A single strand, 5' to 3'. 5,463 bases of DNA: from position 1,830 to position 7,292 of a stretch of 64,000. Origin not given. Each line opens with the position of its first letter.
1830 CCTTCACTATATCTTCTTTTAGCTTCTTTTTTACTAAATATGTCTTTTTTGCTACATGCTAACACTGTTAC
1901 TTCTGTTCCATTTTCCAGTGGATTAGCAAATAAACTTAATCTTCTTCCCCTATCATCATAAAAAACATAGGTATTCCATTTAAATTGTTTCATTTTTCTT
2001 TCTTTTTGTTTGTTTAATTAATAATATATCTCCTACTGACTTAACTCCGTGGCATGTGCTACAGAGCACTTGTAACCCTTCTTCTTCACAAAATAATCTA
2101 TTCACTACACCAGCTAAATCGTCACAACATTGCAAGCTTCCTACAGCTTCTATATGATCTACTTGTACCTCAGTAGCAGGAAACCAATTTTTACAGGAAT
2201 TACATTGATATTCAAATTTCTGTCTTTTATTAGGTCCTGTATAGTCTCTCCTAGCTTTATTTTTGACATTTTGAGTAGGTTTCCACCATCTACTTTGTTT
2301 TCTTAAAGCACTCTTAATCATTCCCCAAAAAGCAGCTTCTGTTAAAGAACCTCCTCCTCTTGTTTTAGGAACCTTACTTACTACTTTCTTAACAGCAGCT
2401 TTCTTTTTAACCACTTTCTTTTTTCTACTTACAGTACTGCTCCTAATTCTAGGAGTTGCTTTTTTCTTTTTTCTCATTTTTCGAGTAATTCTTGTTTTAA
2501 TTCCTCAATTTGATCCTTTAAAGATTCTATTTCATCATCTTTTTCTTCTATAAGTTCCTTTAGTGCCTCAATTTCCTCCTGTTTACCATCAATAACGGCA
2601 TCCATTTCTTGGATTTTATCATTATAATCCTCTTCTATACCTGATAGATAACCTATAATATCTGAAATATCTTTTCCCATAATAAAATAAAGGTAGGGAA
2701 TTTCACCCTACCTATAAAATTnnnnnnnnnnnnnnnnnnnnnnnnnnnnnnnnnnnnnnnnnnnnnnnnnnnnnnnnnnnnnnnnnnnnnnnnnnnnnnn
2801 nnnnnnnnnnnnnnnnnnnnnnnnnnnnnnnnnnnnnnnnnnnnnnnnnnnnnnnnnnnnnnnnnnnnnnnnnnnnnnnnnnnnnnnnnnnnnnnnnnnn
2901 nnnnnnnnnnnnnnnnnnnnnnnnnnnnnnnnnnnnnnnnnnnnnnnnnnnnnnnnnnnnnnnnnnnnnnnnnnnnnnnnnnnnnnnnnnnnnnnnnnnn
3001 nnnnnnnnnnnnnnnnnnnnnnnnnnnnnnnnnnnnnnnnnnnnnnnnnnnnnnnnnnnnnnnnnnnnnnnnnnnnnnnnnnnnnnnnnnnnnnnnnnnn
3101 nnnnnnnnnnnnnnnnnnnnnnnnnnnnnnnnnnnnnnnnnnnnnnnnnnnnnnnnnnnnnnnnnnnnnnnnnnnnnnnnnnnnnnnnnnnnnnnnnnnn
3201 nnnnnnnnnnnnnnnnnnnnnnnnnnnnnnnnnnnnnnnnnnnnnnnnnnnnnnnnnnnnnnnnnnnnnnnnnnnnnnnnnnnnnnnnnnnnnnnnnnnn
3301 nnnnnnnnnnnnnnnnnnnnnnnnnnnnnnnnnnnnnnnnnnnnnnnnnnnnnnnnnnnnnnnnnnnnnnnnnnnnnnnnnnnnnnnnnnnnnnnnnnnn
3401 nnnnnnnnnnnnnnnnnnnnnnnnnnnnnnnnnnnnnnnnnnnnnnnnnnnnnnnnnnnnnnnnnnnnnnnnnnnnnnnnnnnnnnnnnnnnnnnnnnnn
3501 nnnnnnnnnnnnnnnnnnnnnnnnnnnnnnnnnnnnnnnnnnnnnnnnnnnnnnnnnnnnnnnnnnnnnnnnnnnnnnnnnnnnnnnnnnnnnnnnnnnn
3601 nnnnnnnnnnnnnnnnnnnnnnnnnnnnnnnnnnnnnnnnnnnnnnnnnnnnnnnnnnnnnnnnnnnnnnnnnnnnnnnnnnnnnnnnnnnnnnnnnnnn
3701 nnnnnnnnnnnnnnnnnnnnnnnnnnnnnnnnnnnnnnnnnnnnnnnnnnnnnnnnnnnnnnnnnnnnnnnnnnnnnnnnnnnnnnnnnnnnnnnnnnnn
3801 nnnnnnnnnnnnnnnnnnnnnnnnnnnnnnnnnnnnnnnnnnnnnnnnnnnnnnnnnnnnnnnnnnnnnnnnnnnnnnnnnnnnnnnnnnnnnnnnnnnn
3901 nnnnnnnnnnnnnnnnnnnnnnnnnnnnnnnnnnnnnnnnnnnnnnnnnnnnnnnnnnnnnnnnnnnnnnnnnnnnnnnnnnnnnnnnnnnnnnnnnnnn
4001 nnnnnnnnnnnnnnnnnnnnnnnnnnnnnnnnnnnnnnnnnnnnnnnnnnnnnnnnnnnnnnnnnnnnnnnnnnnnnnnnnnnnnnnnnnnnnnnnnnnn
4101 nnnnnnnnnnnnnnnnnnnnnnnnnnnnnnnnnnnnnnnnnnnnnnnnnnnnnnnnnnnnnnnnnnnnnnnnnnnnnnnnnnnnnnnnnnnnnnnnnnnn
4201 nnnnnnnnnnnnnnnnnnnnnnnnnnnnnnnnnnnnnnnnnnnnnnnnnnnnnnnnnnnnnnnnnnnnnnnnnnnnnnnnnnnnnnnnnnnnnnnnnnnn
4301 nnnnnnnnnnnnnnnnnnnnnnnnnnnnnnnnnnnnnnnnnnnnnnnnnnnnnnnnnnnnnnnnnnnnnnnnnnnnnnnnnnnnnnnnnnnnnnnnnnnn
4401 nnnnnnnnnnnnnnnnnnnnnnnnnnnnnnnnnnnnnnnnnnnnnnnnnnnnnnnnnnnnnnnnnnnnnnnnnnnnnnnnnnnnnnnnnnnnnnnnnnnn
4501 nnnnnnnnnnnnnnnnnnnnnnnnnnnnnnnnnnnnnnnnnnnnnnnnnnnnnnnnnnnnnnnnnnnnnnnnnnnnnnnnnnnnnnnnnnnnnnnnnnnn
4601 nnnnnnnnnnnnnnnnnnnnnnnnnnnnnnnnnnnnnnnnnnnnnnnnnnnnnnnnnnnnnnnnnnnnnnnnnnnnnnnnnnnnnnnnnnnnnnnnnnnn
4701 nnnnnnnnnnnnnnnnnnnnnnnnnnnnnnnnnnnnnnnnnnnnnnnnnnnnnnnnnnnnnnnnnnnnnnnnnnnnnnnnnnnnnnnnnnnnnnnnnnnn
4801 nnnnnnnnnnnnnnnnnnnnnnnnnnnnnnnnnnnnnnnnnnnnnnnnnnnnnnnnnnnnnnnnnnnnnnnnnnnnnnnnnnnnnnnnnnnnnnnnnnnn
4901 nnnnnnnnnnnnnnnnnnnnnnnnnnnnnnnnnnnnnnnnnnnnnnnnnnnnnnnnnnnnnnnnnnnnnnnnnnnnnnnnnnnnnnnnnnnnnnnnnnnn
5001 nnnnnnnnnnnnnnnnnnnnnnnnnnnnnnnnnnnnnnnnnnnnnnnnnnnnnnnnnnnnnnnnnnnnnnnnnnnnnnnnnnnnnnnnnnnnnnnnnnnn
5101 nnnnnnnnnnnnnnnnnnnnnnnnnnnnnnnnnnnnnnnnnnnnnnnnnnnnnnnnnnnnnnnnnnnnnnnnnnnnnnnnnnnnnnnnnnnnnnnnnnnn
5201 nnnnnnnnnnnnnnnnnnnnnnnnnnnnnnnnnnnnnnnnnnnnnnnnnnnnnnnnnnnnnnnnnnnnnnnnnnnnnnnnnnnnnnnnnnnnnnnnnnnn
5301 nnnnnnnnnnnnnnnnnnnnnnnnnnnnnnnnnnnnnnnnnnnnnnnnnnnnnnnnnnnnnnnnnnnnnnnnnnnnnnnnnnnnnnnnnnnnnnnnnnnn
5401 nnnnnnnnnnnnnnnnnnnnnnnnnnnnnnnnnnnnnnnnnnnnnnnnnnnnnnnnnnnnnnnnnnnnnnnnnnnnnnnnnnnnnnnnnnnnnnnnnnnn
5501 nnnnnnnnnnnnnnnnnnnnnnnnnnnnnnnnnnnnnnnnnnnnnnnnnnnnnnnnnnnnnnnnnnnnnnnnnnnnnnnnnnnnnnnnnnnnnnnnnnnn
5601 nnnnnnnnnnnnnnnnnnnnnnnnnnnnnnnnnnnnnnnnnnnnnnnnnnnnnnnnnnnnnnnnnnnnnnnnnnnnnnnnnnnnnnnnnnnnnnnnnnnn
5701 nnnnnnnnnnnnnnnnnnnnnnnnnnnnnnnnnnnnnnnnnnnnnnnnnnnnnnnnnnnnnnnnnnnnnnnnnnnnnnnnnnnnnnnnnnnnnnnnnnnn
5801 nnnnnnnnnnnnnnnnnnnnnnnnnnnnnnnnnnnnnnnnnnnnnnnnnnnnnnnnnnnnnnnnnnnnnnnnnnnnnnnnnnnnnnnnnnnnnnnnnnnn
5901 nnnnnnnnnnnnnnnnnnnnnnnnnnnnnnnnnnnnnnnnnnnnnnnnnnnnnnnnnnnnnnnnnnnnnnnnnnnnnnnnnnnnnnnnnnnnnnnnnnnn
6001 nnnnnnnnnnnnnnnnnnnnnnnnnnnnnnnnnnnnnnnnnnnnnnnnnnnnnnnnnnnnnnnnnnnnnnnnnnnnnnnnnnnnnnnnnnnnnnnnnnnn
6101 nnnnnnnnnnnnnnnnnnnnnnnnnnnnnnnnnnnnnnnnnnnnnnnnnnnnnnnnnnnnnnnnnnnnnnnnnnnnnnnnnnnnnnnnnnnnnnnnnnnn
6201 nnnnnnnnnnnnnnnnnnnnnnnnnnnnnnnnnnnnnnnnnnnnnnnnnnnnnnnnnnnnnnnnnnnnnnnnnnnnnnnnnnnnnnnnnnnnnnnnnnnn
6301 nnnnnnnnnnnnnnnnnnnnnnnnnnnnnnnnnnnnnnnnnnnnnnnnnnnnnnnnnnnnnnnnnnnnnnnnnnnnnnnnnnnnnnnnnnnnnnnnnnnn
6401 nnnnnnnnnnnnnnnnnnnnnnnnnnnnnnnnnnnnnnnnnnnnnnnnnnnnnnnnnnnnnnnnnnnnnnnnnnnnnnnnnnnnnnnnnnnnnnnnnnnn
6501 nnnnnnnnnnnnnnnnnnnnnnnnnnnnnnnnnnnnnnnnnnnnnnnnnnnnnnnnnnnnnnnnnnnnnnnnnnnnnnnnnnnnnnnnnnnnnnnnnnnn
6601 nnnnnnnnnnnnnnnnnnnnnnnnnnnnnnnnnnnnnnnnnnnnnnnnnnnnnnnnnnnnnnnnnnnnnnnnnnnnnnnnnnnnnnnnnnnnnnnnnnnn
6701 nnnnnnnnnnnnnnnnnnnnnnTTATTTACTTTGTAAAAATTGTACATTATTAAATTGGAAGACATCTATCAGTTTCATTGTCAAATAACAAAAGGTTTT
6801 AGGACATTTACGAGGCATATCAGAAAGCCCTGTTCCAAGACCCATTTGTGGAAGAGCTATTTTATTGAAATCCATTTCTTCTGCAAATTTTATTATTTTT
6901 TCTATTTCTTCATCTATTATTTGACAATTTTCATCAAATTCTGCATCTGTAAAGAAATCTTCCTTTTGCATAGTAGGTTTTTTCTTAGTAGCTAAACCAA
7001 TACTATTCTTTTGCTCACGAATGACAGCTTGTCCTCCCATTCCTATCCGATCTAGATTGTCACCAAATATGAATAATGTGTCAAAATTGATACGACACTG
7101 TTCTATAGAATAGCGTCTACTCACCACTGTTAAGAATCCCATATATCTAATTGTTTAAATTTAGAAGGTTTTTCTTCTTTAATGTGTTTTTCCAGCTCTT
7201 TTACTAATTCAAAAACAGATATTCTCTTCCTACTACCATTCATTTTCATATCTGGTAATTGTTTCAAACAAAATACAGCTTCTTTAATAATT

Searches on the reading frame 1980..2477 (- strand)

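Call 66: search_protein_families(library=phrogs, proteins=[window:1980-2477:-], max_evalue=0.001)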
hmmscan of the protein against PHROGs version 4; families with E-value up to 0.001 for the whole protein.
window:1980-2477:- (165 aa): 4 families
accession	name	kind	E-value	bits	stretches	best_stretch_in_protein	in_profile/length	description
phrog_1985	-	DNA, RNA and nucleotide metabolism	7.9e-22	79.1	1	44-148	15-124/184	HNH endonuclease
phrog_3106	-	DNA, RNA and nucleotide metabolism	7.2e-12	46.5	1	37-162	115-236/252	HNH endonuclease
phrog_5956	-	DNA, RNA and nucleotide metabolism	0.00051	20.7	1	86-149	56-110/138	HNH endonuclease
phrog_4234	-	DNA, RNA and nucleotide metabolism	0.00097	19.9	1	69-148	6-84/130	HNH endonuclease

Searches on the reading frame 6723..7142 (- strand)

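Call 66: search_protein_families(library=phrogs, proteins=[window:6723-7142:-], max_evalue=0.001)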
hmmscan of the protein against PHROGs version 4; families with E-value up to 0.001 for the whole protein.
window:6723-7142:- (139 aa): 1 family
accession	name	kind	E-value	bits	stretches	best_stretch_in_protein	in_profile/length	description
phrog_2072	-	unknown function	4.1e-12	47.1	1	9-114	7-113/143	-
